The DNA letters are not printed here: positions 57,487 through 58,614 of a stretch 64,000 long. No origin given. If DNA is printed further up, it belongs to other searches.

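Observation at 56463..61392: csaA coupled to two tandem plug-only TonB-receptor-like proteins, followed by a TAXI-TRAP transporter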

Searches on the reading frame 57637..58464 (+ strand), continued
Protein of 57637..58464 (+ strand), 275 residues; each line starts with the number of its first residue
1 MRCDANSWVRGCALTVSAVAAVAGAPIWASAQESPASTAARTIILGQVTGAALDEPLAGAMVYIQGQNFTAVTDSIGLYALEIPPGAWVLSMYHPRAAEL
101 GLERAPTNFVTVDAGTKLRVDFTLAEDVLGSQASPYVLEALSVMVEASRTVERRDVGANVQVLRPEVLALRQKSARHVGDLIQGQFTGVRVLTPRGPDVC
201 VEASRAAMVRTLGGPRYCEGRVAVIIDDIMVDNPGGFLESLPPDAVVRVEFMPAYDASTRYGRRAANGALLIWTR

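Call 32: search_protein_families(library=pfam, proteins=[P0072, P0082, P0091, P0096, P0140, P0153, P0168, P0160, P0079, P0142], max_evalue=0.01)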
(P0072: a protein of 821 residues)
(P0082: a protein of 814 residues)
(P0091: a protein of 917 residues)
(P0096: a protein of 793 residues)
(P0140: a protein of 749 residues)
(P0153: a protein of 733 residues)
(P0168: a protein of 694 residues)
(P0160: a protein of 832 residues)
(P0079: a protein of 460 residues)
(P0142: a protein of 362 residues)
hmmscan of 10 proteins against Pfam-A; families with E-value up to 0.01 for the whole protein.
P0072 (821 aa): 13 families
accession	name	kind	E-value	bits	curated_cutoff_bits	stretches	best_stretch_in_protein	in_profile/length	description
PF13620.12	CarboxypepD_reg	-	2.2e-49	166.1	32.3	4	365-446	1-81/82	Carboxypeptidase regulatory-like domain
PF13715.12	CarbopepD_reg_2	-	1.5e-31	108.7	32.2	3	367-448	2-78/88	CarboxypepD_reg-like domain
PF17210.9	SdrD_B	-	1.7e-07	31.9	29.7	0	33-77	22-66/112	SdrD B-like domain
PF09430.16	EMC7_beta-sandw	-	2.9e-07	31.2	26.6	0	380-419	8-49/122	ER membrane protein complex subunit 7, beta-sandwich domain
PF11974.14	bMG3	-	4.7e-06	26.9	34.9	0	31-66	24-59/103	Bacterial alpha-2-macroglobulin MG3 domain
PF07715.20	Plug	-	1.6e-05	25.8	23.9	1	691-800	12-107/107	TonB-dependent Receptor Plug Domain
PF14686.12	fn3_3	-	9e-05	22.6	24.4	0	388-413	24-49/75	Polysaccharide lyase family 4, domain II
PF17802.7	SpaA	-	0.0001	22.8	23.1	0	372-413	9-56/91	Prealbumin-like fold domain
PF23193.1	NOMO_3rd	-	0.00018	22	27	0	605-649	56-99/120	NOMO third transthyretin-like domain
PF07210.18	DUF1416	-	0.00058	20.2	23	0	22-75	22-72/97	Protein of unknown function (DUF1416)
PF10670.15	DUF4198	-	0.0014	19.3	34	0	21-76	148-206/209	Domain of unknown function (DUF4198)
PF00775.27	Dioxygenase_C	-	0.0074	16.2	27.3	0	50-76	75-101/182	Dioxygenase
PF01060.29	TTR-52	-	0.0097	16.9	24.9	0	32-65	8-45/79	Transthyretin-like family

P0082 (814 aa): 12 families
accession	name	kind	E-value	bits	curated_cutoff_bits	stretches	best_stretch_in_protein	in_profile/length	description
PF13620.12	CarboxypepD_reg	-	1.4e-54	182.8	32.3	4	24-102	1-78/82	Carboxypeptidase regulatory-like domain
PF13715.12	CarbopepD_reg_2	-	1.6e-37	127.9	32.2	3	587-671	3-87/88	CarboxypepD_reg-like domain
PF17210.9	SdrD_B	-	1.9e-10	41.4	29.7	0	36-79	22-65/112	SdrD B-like domain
PF07715.20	Plug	-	5.1e-10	40.3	23.9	1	691-798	11-107/107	TonB-dependent Receptor Plug Domain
PF09430.16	EMC7_beta-sandw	-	2.2e-09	38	26.6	1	379-420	6-49/122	ER membrane protein complex subunit 7, beta-sandwich domain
PF17802.7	SpaA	-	4e-08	33.8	23.1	0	373-414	9-56/91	Prealbumin-like fold domain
PF11974.14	bMG3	-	1.7e-05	25.1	34.9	0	34-70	24-60/103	Bacterial alpha-2-macroglobulin MG3 domain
PF20598.4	DUF6795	-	3.4e-05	24.5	27.4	0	594-625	8-46/103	Domain of unknown function (DUF6795)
PF14686.12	fn3_3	-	4.2e-05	23.7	24.4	0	57-78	30-51/75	Polysaccharide lyase family 4, domain II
PF10670.15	DUF4198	-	6.9e-05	23.5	34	0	52-79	182-206/209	Domain of unknown function (DUF4198)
PF00775.27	Dioxygenase_C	-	0.00013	22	27.3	0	54-78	76-100/182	Dioxygenase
PF07210.18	DUF1416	-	0.0045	17.3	23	0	26-78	23-72/97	Protein of unknown function (DUF1416)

P0091 (917 aa): 13 families
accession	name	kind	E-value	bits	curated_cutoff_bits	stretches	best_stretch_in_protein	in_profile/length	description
PF13620.12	CarboxypepD_reg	-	8.4e-50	167.5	32.3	4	366-425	2-64/82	Carboxypeptidase regulatory-like domain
PF13715.12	CarbopepD_reg_2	-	6.5e-36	122.7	32.2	3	366-446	1-76/88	CarboxypepD_reg-like domain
PF17210.9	SdrD_B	-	3.2e-10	40.6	29.7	1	374-419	19-68/112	SdrD B-like domain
PF09430.16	EMC7_beta-sandw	-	3.3e-09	37.4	26.6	0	379-421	7-51/122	ER membrane protein complex subunit 7, beta-sandwich domain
PF07715.20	Plug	-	2.7e-07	31.5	23.9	1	791-902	9-107/107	TonB-dependent Receptor Plug Domain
PF07210.18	DUF1416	-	8.2e-06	26.1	23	0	16-79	11-73/97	Protein of unknown function (DUF1416)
PF17802.7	SpaA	-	2e-05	25.1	23.1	0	371-413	8-56/91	Prealbumin-like fold domain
PF02369.22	Big_1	-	0.00022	21.7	34.9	0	363-403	18-64/93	Bacterial Ig-like domain (group 1)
PF14686.12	fn3_3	-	0.0003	21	24.4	0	388-433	24-68/75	Polysaccharide lyase family 4, domain II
PF11974.14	bMG3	-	0.0013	19.1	34.9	0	34-119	24-100/103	Bacterial alpha-2-macroglobulin MG3 domain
PF20598.4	DUF6795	-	0.0023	18.6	27.4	0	368-405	3-45/103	Domain of unknown function (DUF6795)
PF13115.11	YtkA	-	0.005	17.9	25.9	0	473-521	24-68/85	YtkA-like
PF10670.15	DUF4198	-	0.0093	16.5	34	0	369-415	152-205/209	Domain of unknown function (DUF4198)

P0096 (793 aa): 10 families
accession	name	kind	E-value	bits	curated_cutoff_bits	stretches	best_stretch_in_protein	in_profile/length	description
PF13620.12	CarboxypepD_reg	-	1.7e-50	169.7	32.3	4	25-101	1-76/82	Carboxypeptidase regulatory-like domain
PF13715.12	CarbopepD_reg_2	-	3.8e-37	126.6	32.2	4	571-657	1-87/88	CarboxypepD_reg-like domain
PF17210.9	SdrD_B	-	1e-14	55.1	29.7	0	389-418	37-67/112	SdrD B-like domain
PF09430.16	EMC7_beta-sandw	-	4.2e-13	50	26.6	1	586-635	9-60/122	ER membrane protein complex subunit 7, beta-sandwich domain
PF17802.7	SpaA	-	1.1e-10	42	23.1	0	372-413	9-56/91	Prealbumin-like fold domain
PF07210.18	DUF1416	-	2e-08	34.4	23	0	25-79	21-72/97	Protein of unknown function (DUF1416)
PF11974.14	bMG3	-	1.1e-07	32.2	34.9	0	469-519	18-76/103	Bacterial alpha-2-macroglobulin MG3 domain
PF14686.12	fn3_3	-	6.7e-05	23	24.4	0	386-413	22-49/75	Polysaccharide lyase family 4, domain II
PF23193.1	NOMO_3rd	-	0.00013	22.5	27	0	391-413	60-82/120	NOMO third transthyretin-like domain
PF10670.15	DUF4198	-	0.00029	21.5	34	0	58-80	184-206/209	Domain of unknown function (DUF4198)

P0140 (749 aa): 5 families
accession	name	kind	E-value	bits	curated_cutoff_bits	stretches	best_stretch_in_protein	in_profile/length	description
PF13620.12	CarboxypepD_reg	-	7.5e-37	126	32.3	3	25-105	1-80/82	Carboxypeptidase regulatory-like domain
PF13715.12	CarbopepD_reg_2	-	1.4e-22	79.9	32.2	2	367-417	2-52/88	CarboxypepD_reg-like domain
PF17210.9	SdrD_B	-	8.4e-09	36.1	29.7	1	390-421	39-70/112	SdrD B-like domain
PF07715.20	Plug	-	3e-08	34.6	23.9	1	629-736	8-106/107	TonB-dependent Receptor Plug Domain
PF17802.7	SpaA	-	0.0048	17.4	23.1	0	372-413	9-56/91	Prealbumin-like fold domain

P0153 (733 aa): 9 families
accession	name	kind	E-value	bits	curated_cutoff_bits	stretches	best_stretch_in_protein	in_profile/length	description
PF13620.12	CarboxypepD_reg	-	7.2e-34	116.4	32.3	3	23-102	1-79/82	Carboxypeptidase regulatory-like domain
PF13715.12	CarbopepD_reg_2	-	6e-21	74.7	32.2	2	369-419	2-52/88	CarboxypepD_reg-like domain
PF17210.9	SdrD_B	-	2.2e-08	34.7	29.7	0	33-84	20-72/112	SdrD B-like domain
PF07210.18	DUF1416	-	2.8e-05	24.4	23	1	24-77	22-72/97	Protein of unknown function (DUF1416)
PF17802.7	SpaA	-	4.7e-05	23.9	23.1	0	30-76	9-57/91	Prealbumin-like fold domain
PF09430.16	EMC7_beta-sandw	-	5.9e-05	23.7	26.6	0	383-440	9-63/122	ER membrane protein complex subunit 7, beta-sandwich domain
PF11974.14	bMG3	-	0.00024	21.4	34.9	0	32-70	23-61/103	Bacterial alpha-2-macroglobulin MG3 domain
PF07715.20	Plug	-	0.00047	21.1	23.9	1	608-716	14-107/107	TonB-dependent Receptor Plug Domain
PF10670.15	DUF4198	-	0.0027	18.3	34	0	36-78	159-206/209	Domain of unknown function (DUF4198)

P0168 (694 aa): 8 families
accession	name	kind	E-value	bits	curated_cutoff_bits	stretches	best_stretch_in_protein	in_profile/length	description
PF13620.12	CarboxypepD_reg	-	5.5e-38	129.6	32.3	3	461-537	1-81/82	Carboxypeptidase regulatory-like domain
PF13715.12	CarbopepD_reg_2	-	5.8e-29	100.4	32.2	3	464-549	3-88/88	CarboxypepD_reg-like domain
PF17210.9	SdrD_B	-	1.8e-08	35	29.7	0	386-409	40-63/112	SdrD B-like domain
PF17802.7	SpaA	-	3.2e-06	27.7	23.1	0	365-408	7-56/91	Prealbumin-like fold domain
PF09430.16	EMC7_beta-sandw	-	8.6e-05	23.2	26.6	0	477-516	9-50/122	ER membrane protein complex subunit 7, beta-sandwich domain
PF08308.17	PEGA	-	0.00026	21.2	20.8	0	499-537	29-67/71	PEGA domain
PF14686.12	fn3_3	-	0.00027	21.1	24.4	1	487-532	27-74/75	Polysaccharide lyase family 4, domain II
PF20598.4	DUF6795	-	0.0098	16.6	27.4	0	23-69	1-47/103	Domain of unknown function (DUF6795)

P0160 (832 aa): 8 families
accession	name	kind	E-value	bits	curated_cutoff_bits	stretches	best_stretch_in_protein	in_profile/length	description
PF13620.12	CarboxypepD_reg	-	1.2e-39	135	32.3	3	62-142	2-82/82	Carboxypeptidase regulatory-like domain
PF13715.12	CarbopepD_reg_2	-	4.1e-30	104.1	32.2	3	612-697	3-88/88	CarboxypepD_reg-like domain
PF17210.9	SdrD_B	-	3.3e-07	30.9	29.7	1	70-117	19-66/112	SdrD B-like domain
PF07210.18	DUF1416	-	8.7e-07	29.2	23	1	60-118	20-75/97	Protein of unknown function (DUF1416)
PF17802.7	SpaA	-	0.00013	22.5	23.1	0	68-114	9-57/91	Prealbumin-like fold domain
PF09430.16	EMC7_beta-sandw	-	0.00016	22.2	26.6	0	412-465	10-60/122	ER membrane protein complex subunit 7, beta-sandwich domain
PF11974.14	bMG3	-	0.0013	19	34.9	0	67-106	20-59/103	Bacterial alpha-2-macroglobulin MG3 domain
PF14686.12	fn3_3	-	0.0031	17.7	24.4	0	427-467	33-70/75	Polysaccharide lyase family 4, domain II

P0079 (460 aa): 6 families
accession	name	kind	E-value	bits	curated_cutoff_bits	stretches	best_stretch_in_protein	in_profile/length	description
PF13620.12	CarboxypepD_reg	-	1.4e-32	112.3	32.3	3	236-312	1-81/82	Carboxypeptidase regulatory-like domain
PF13715.12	CarbopepD_reg_2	-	3.6e-30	104.3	32.2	2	239-324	3-88/88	CarboxypepD_reg-like domain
PF17802.7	SpaA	-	1.7e-05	25.3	23.1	1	243-301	9-77/91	Prealbumin-like fold domain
PF07715.20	Plug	-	0.00046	21.1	23.9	1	345-451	12-106/107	TonB-dependent Receptor Plug Domain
PF09430.16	EMC7_beta-sandw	-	0.0011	19.6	26.6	0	263-311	22-70/122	ER membrane protein complex subunit 7, beta-sandwich domain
PF08308.17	PEGA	-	0.0096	16.3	20.8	0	276-312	31-67/71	PEGA domain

P0142 (362 aa): 3 families
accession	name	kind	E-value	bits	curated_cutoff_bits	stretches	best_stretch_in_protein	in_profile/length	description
PF13620.12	CarboxypepD_reg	-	1.3e-05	25.9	32.3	1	104-156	3-58/82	Carboxypeptidase regulatory-like domain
PF07715.20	Plug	-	0.00016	22.6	23.9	1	225-351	7-107/107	TonB-dependent Receptor Plug Domain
PF13715.12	CarbopepD_reg_2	-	0.0032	17.9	32.2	1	104-152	2-50/88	CarboxypepD_reg-like domain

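Call 33: fold_search(model_id=the predicted structure, library=pdb)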
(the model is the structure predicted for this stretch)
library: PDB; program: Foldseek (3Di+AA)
matches with E <= 10: 998; with E <= 0.001: 53
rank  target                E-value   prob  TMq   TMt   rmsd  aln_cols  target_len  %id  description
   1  8fia_A                6.1e-06  1.00  0.27  0.05  13.4       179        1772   18  The structure of fly Teneurin self assembly (released 2023-05-03)
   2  6hif_Y                1.1e-05  1.00  0.26  0.77   2.2        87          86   16  Kuenenia stuttgartiensis hydrazine dehydrogenase complex (released 2019-04-17)
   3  8aa4_A                1.7e-05  1.00  0.34  0.12   5.5       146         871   20  SusC components of the dextran utilisation system (utilisome) (released 2023-06-07)
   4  8a9y_A                3.7e-05  1.00  0.33  0.11   3.4       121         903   20  Substrate-free levan utilisation machinery (utilisome) (released 2023-06-07)
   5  4v4c_B                4.8e-05  1.00  0.25  0.25   2.3        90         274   13  Crystal Structure of Pyrogallol-Phloroglucinol Transhydroxylase from Pelobacter acidigallici (released 2014-07-09)
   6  2nsm                  6.4e-05  1.00  0.27  0.19   2.5        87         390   24  Crystal structure of the human carboxypeptidase N (Kininase I) catalytic domain (released 2007-04-24)
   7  5k39_B                9.8e-05  1.00  0.21  0.36   4.6        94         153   21  THE TYPE II COHESIN DOCKERIN COMPLEX FROM CLOSTRIDIUM THERMOCELLUM (released 2017-03-29)
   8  4u3s_B                9.8e-05  1.00  0.21  0.34   4.6        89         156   18  Crystal structure of Coh3ScaB-XDoc_M1ScaA complex: A N-terminal interface mutant of type II Cohesin-X-Dockerin complex (released 2015-07-29)
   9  2b59_B                1.0e-04  1.00  0.24  0.41  10.7       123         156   15  The type II cohesin dockerin complex (released 2005-10-11)
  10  1uwy_A                1.2e-04  1.00  0.25  0.18   7.6        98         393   19  Crystal structure of human carboxypeptidase M (released 2004-04-08)
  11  9a36_MODEL_1_A        1.2e-04  1.00  0.35  0.16  10.2       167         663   17  Model of E. coli CirA by in-cell photo-crosslinking MS and deep learning (released 2023-02-24)
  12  9k1u_B                1.3e-04  1.00  0.21  0.62   4.5        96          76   14  crystal structure of Rtks and Ppka complex (released 2025-10-22)
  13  6yoa_A                1.6e-04  1.00  0.23  0.41  12.1       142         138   19  Lig v 1 structure and the inflammatory response to the Ole e 1 protein family (released 2020-05-13)
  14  8aa0_A                1.8e-04  1.00  0.33  0.11   3.4       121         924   18  Levan utilisation machinery (utilisome) with levan fructo-oligosaccharides DP 8-12 (released 2023-06-07)
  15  1nkg                  1.9e-04  1.00  0.24  0.13   3.6        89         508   21  Rhamnogalacturonan lyase from Aspergillus aculeatus (released 2004-05-25)
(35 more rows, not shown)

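Call 34: find_related_loci(query=A1, collection=genome_contigs, flank=8000)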
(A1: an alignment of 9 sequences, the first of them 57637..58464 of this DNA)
Query A1 (275 aa) in genome_contigs; peptide patterns used: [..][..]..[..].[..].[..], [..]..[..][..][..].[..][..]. (x = any residue, [..] = any of these).
599 stretches matched a pattern, but none encodes a relative of the query by tblastn (E <= 1e-3).

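Call 45: find_encoding_contigs(protein=P0024, flank=8000, max_places=3)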
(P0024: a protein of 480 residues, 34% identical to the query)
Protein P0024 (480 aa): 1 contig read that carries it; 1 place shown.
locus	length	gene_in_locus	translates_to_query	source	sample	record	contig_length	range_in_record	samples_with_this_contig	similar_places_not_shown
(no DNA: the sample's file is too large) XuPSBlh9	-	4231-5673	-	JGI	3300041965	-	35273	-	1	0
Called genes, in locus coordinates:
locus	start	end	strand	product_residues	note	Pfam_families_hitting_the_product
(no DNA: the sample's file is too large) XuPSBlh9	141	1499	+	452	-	PF01979:Amidohydro_1, PF07969:Amidohydro_3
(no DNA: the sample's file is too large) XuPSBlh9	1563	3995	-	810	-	PF12704:MacB_PCD, PF02687:FtsX, PF12704:MacB_PCD, PF02687:FtsX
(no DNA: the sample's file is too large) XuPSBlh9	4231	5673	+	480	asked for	PF13620:CarboxypepD_reg, PF13715:CarbopepD_reg_2, PF07715:Plug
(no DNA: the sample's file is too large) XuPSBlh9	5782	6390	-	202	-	PF01471:PG_binding_1 (weak)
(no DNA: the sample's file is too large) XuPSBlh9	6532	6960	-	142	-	-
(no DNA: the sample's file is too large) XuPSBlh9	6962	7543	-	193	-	PF04542:Sigma70_r2, PF08281:Sigma70_r4_2, PF04545:Sigma70_r4 (weak)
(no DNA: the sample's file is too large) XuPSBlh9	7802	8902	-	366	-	PF02086:MethyltransfD12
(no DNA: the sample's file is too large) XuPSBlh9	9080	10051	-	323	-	-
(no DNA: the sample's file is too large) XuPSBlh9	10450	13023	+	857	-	PF12704:MacB_PCD, PF02687:FtsX, PF12704:MacB_PCD, PF02687:FtsX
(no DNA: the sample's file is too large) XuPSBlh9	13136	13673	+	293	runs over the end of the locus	PF00165:HTH_AraC (weak), PF12833:HTH_18, PF00165:HTH_AraC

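Call 46: find_encoding_contigs(protein=P0022, flank=8000, max_places=3)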
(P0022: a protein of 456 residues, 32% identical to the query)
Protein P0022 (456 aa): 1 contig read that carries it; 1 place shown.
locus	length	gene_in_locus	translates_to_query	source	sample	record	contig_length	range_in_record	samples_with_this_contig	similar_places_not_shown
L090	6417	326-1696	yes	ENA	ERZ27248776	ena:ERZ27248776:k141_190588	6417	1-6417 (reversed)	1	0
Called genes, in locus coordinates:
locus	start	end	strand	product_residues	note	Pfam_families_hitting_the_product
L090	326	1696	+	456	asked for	PF13620:CarboxypepD_reg, PF13715:CarbopepD_reg_2, PF13620:CarboxypepD_reg, PF13715:CarbopepD_reg_2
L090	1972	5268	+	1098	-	PF13620:CarboxypepD_reg, PF13715:CarbopepD_reg_2, PF07715:Plug, PF00593:TonB_dep_Rec_b-barrel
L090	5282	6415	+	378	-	?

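Call 47: find_encoding_contigs(protein=P0017, flank=8000, max_places=3)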
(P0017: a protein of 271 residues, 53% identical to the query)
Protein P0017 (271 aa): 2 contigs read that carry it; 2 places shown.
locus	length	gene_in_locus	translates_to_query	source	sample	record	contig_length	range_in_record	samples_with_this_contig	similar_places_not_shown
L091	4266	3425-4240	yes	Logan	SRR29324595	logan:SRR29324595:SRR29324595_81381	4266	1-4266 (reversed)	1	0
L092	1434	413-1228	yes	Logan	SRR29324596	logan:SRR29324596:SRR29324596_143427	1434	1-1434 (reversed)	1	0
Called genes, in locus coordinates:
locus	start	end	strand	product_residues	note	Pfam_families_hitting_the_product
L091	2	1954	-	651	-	?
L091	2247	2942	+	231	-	-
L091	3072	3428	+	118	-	PF01588:tRNA_bind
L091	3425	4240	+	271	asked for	PF13620:CarboxypepD_reg (weak)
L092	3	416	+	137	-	?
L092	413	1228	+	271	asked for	PF13620:CarboxypepD_reg (weak)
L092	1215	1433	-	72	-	?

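Call 48: search_solved_structures(query=A1, max_evalue=0.01, show_alignments=4)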
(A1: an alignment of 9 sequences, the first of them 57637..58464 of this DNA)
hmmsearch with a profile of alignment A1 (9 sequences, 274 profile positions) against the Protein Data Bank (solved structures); distinct sequences matched with E-value up to 0.01: 6.
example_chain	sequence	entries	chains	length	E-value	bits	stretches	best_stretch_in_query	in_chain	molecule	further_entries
6sli_B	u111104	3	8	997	1.1e-07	34.4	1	156-274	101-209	RagA protein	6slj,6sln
9gbc_A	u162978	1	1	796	0.00035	22.9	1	37-125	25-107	TonB-linked outer membrane receptor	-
6sml_B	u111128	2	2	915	0.00058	22.2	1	174-274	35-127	RagA protein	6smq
6sm3_B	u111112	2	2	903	0.00091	21.6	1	175-274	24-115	RagA protein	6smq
8ypt_C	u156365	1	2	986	0.004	19.5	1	235-274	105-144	TonB-linked outer membrane protein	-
8ypu_C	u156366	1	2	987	0.004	19.5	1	235-274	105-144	SusC/RagA family TonB-linked outer membrane protein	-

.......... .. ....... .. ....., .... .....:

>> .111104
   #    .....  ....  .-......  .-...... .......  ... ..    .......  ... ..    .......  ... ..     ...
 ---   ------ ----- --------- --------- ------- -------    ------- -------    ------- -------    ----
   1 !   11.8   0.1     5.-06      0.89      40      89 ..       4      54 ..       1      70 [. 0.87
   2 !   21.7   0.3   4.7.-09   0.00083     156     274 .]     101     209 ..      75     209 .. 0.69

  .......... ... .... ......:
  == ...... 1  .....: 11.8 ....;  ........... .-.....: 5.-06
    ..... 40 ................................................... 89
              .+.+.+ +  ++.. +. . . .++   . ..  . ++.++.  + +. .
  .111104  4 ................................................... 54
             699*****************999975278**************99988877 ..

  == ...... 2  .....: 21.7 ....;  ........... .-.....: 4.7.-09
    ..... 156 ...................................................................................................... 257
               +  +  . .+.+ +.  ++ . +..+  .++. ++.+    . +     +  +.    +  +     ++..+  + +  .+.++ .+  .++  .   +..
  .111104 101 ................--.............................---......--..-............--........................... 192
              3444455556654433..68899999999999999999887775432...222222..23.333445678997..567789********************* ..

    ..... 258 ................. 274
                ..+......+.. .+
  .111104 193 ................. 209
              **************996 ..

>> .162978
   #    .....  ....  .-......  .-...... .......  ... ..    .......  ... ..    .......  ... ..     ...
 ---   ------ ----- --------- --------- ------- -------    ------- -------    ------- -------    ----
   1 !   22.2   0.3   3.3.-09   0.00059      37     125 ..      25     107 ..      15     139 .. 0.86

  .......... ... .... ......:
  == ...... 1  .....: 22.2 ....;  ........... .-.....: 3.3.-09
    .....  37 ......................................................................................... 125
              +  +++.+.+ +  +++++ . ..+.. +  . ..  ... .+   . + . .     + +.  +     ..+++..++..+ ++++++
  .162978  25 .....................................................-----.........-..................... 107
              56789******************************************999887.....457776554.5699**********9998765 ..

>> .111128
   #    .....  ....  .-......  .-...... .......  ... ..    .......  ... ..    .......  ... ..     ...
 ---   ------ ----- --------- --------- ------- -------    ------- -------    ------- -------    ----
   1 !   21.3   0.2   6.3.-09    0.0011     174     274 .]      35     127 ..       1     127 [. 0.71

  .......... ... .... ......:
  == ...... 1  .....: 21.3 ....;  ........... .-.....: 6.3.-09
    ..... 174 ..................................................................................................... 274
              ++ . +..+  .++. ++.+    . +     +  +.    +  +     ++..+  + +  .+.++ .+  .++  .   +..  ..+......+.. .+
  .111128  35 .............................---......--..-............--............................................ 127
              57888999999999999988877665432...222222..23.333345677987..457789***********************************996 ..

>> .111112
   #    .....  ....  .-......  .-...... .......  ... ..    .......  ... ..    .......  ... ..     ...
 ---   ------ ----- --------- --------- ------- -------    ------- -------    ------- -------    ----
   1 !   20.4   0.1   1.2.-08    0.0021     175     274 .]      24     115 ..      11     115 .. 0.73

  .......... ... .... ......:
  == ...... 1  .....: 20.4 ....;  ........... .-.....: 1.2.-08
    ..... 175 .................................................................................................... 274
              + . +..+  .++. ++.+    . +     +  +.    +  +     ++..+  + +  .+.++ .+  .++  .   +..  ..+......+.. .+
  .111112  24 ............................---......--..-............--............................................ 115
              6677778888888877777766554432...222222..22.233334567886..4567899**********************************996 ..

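Call 68: find_encoding_contigs(protein=P0019, flank=5000, max_places=3)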
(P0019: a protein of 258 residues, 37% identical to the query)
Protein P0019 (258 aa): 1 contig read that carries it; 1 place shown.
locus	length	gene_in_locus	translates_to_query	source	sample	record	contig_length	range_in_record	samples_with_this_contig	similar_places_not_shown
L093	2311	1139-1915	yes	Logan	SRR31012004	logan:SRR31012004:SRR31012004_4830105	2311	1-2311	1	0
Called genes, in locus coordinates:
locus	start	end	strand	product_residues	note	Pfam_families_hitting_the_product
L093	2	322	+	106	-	?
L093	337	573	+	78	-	-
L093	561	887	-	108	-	-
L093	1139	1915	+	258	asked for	-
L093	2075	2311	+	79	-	?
